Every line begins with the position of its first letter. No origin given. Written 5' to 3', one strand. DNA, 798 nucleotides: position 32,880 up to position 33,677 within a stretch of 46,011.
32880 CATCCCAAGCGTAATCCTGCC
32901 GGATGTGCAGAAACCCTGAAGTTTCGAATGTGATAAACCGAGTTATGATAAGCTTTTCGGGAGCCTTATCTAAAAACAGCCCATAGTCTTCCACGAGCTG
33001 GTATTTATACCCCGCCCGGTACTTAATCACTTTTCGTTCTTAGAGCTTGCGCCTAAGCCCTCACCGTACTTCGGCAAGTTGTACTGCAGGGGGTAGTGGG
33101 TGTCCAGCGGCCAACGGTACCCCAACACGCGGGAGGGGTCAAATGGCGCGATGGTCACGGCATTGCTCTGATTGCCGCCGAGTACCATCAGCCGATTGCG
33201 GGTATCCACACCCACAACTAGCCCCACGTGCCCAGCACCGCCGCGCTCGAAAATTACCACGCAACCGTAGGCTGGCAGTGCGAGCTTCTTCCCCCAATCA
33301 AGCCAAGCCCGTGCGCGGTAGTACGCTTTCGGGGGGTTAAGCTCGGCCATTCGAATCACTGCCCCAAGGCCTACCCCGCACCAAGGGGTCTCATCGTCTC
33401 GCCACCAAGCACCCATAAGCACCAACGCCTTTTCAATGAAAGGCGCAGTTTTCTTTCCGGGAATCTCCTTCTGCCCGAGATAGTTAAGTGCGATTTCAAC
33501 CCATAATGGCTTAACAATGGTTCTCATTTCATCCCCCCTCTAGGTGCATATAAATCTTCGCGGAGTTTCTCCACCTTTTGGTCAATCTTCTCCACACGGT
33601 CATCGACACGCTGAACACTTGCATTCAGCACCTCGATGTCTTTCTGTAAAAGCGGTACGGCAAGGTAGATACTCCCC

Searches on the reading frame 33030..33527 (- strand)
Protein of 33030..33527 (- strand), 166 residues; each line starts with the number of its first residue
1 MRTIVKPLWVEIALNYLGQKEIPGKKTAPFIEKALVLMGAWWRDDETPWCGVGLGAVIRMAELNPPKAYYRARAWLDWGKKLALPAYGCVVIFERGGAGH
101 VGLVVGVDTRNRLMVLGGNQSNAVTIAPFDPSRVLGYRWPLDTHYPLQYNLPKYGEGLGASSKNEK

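Call 9: search_protein_families(library=phrogs, proteins=[window:33030-33527:-], max_evalue=0.001)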
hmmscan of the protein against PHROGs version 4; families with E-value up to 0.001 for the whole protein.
window:33030-33527:- (166 aa): 2 families
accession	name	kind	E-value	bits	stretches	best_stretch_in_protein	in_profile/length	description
phrog_1259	-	tail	5.8e-32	111.4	1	7-155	989-1143/1179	baseplate hub subunit and tail lysozyme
phrog_9589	-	lysis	8e-05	23.7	1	39-121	41-127/281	endolysin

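Call 31: search_protein_families(library=pfam, proteins=[window:33030-33527:-], max_evalue=0.01)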
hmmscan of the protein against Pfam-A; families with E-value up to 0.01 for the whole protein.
window:33030-33527:- (166 aa): 1 family
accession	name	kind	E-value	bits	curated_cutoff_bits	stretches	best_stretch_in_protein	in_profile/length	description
PF05257.22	CHAP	-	2.4e-05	25.2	26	1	70-119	25-81/81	CHAP domain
